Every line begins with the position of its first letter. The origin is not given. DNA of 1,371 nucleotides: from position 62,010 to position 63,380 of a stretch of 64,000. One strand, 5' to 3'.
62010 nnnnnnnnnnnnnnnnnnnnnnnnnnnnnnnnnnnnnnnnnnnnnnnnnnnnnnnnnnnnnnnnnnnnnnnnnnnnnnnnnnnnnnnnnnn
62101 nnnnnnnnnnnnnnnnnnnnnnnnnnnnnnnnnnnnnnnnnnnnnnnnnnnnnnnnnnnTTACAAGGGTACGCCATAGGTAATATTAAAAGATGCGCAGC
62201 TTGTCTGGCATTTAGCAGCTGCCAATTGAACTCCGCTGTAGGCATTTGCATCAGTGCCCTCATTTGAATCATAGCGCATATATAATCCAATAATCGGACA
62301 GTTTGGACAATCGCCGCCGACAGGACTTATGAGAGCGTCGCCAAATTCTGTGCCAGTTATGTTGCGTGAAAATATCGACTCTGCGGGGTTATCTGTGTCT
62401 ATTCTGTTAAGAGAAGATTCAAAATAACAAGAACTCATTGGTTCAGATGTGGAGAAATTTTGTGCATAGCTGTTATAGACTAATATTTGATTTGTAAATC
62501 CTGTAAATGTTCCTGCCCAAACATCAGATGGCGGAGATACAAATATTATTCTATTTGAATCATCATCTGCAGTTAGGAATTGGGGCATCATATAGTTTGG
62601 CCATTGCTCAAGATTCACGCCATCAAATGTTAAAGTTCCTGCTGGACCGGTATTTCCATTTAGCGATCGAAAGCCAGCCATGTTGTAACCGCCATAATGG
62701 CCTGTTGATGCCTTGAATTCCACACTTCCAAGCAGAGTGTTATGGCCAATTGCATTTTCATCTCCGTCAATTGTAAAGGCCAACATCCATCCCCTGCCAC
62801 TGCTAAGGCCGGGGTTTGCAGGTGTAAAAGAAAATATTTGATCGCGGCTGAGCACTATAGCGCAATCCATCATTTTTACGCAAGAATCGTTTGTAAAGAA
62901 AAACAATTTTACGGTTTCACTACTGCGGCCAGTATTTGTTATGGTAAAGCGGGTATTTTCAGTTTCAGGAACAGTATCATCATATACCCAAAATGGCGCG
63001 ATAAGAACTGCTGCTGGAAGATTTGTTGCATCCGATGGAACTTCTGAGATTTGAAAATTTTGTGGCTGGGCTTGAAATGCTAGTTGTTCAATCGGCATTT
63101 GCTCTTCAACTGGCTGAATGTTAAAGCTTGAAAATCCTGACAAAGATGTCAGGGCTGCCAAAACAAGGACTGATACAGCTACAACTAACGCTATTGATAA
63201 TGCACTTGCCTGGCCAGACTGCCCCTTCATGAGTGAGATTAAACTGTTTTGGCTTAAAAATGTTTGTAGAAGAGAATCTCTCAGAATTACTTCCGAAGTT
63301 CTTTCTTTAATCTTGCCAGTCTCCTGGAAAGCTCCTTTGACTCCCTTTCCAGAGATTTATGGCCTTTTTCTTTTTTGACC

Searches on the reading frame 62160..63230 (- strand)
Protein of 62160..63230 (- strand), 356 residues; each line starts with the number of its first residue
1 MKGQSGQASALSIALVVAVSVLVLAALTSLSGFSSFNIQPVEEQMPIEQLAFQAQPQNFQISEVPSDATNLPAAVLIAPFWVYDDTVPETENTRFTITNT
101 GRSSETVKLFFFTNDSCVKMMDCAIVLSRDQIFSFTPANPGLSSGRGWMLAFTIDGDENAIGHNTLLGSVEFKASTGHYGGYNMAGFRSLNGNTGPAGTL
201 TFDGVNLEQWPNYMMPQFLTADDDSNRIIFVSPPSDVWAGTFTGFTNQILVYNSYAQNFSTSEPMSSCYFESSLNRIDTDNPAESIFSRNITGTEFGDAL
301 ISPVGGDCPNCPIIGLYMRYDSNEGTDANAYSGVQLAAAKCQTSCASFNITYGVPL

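Call 9: search_protein_families(library=pfam, proteins=[window:62160-63230:-], max_evalue=1)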
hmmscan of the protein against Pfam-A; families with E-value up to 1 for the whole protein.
window:62160-63230:- (356 aa): 1 family
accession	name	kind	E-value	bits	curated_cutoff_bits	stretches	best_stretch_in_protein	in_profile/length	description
PF12009.13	Telomerase_RBD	-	0.031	14.9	25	1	27-121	35-126/133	Telomerase ribonucleoprotein complex - RNA binding domain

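Call 10: search_protein_families(library=ncbifam, proteins=[window:62160-63230:-], max_evalue=1)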
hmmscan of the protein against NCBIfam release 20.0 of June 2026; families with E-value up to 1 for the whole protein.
window:62160-63230:- (356 aa): 0 families

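Call 12: find_homologous_proteins(query=window:62160-63230:-)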
Query window:62160-63230:- (356 aa): 4 proteins with E <= 0.001 among 6596 candidates.
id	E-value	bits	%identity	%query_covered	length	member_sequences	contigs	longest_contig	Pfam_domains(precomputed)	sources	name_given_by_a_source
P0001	8.4e-238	806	100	100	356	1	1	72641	-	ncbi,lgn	-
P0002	6.3e-59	218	40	92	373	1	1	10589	-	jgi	jgi:hypothetical protein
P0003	1.2e-43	168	34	99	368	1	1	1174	-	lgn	-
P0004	5.1e-6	44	60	15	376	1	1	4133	PF13229.13,PF05048.20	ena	-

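Call 14: find_encoding_contigs(protein=P0002, flank=10000)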
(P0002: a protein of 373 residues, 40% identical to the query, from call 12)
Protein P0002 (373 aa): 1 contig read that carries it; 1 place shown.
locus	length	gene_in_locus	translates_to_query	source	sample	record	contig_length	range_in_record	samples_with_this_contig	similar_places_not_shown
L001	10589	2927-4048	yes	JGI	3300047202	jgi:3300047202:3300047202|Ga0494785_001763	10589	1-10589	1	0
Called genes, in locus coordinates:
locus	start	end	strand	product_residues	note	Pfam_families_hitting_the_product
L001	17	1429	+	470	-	PF00041:fn3 (weak)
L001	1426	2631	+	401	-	PF10633:NPCBM_assoc (faint), PF16116:DUF4832 (weak), PF24318:DUF7490 (faint), PF01835:MG2 (faint), PF22544:HYDIN_VesB_CFA65-like_Ig (weak)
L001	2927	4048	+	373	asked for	-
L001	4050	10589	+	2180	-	?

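Call 17: find_encoding_contigs(protein=P0003, flank=10000)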
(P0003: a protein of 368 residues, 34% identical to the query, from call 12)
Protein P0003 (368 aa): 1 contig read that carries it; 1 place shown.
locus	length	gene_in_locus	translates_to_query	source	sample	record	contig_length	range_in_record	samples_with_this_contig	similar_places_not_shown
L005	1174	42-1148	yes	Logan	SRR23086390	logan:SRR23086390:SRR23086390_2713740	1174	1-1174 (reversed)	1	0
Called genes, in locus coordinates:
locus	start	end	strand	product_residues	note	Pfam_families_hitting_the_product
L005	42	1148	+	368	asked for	-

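Call 18: find_encoding_contigs(protein=P0004, flank=10000)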
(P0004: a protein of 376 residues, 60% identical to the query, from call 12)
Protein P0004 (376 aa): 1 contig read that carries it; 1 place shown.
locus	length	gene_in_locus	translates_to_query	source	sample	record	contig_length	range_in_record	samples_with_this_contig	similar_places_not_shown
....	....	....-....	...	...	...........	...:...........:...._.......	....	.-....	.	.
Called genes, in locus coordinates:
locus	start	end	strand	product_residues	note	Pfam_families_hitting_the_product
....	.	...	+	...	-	?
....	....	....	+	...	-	-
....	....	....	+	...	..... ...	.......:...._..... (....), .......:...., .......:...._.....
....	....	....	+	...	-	-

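Call 54: list_cluster_members(proteins=[P0001, P0019, P0020, P0006, P0017, P0002, P0007, P0008])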
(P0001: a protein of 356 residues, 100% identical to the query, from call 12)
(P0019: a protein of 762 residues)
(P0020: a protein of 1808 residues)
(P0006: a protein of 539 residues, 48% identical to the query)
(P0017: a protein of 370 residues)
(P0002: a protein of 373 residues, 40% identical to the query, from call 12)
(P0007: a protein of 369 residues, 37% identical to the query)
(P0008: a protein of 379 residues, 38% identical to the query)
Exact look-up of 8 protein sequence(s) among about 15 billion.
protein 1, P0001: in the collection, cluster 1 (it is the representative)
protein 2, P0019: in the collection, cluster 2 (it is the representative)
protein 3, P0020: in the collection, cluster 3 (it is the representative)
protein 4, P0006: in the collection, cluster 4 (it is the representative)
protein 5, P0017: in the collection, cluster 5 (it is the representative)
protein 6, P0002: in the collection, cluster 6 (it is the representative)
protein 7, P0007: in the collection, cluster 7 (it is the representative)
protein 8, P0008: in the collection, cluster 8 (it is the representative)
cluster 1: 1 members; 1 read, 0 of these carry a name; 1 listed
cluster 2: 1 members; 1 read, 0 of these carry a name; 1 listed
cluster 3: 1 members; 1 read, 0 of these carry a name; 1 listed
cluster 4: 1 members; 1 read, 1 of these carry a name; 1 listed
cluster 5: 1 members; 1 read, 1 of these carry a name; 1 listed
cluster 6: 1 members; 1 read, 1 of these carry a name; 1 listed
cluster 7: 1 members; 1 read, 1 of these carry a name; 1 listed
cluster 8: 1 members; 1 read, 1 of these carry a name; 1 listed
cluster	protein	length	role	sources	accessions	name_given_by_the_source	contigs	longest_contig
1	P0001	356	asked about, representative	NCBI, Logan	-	-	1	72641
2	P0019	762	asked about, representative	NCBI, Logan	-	-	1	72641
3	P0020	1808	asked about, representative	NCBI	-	-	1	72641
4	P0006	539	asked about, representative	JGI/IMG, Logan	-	hypothetical protein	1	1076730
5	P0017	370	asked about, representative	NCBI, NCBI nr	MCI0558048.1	MAG: hypothetical protein MN733_06100, partial [Nitrososphaera sp.] | hypothetical protein [Nitrososphaera sp.]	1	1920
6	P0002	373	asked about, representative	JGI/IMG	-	hypothetical protein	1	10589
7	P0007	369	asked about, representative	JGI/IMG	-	hypothetical protein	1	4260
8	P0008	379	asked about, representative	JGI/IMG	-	hypothetical protein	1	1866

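Call 55: find_encoding_contigs(protein=P0001, flank=10000, max_places=3)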
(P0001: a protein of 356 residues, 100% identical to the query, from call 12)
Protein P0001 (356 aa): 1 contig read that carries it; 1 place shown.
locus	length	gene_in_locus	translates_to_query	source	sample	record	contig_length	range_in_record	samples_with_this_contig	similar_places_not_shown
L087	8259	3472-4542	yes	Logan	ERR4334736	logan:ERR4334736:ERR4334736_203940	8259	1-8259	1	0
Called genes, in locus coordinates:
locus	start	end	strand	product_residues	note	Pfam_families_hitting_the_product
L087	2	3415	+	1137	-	?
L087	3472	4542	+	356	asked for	-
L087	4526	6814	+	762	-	PF17957:Big_7 (faint)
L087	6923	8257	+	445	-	?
